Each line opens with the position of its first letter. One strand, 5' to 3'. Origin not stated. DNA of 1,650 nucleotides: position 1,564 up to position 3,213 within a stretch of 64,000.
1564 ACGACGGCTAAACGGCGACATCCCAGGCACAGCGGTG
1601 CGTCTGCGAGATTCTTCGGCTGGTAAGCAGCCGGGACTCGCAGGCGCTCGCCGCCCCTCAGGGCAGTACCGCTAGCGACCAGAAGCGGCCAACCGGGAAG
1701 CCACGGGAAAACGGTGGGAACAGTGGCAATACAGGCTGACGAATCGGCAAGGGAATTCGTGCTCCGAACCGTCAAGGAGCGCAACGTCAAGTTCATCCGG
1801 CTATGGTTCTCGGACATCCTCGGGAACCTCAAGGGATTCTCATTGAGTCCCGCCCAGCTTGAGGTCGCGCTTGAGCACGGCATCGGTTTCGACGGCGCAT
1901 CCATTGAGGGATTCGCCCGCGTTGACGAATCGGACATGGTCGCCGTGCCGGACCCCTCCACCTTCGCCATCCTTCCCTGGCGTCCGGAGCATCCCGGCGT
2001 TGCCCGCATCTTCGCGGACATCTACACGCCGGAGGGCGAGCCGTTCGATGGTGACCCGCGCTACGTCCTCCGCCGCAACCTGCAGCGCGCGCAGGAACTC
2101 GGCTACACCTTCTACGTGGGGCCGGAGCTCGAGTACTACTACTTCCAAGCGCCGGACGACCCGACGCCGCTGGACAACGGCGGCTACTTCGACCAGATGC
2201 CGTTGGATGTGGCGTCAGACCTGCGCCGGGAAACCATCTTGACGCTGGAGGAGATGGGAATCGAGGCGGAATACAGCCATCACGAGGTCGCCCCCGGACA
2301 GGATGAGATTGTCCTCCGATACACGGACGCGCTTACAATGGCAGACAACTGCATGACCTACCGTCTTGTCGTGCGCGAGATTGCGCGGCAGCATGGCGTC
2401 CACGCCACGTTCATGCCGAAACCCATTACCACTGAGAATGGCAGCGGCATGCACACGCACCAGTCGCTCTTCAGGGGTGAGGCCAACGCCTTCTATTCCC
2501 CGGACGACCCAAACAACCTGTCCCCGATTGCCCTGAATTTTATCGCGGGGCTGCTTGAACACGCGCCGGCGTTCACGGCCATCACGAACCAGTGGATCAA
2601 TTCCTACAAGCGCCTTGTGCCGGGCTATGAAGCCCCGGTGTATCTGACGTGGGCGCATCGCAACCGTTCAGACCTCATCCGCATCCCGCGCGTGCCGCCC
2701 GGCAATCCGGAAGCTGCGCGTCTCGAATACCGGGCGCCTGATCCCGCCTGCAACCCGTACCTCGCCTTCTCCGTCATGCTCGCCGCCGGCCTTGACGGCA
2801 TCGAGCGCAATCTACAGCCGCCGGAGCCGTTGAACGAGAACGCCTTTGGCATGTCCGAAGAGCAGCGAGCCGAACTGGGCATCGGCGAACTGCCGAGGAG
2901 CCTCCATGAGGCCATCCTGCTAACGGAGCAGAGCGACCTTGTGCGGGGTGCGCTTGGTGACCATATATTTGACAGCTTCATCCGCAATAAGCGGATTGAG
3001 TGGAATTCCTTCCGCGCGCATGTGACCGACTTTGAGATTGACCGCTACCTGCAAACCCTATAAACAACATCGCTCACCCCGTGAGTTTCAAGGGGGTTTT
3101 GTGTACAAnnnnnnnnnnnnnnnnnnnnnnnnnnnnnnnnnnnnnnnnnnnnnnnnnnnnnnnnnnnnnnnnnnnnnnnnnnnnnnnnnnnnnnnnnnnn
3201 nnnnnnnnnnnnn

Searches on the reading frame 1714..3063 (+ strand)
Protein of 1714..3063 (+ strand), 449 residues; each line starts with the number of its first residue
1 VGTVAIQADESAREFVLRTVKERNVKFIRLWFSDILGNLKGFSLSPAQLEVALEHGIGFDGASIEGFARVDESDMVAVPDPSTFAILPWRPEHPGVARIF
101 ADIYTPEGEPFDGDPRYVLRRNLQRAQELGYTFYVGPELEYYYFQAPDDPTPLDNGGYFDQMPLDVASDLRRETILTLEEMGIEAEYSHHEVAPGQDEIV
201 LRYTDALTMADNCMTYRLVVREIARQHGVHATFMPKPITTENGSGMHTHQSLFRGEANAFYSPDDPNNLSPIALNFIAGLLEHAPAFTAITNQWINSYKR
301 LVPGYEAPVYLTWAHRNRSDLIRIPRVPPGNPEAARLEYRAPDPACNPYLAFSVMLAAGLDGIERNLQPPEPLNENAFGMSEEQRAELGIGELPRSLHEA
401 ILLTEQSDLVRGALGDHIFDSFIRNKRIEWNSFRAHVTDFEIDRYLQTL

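Call 11: search_protein_families(library=pfam, proteins=[window:1714-3063:+], max_evalue=0.001)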
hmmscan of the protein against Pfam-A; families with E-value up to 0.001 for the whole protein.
window:1714-3063:+ (449 aa): 3 families
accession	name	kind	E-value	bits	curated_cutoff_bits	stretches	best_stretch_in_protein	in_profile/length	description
PF00120.29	Gln-synt_C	-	1.8e-129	432.2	24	1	113-445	2-344/344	Glutamine synthetase, catalytic domain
PF03951.24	Gln-synt_N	-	3e-28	97.7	33.4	1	24-106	1-82/82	Glutamine synthetase, beta-Grasp domain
PF16952.10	Gln-synt_N_2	-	0.00096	19.4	35.7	0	18-110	8-111/112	Glutamine synthetase N-terminal domain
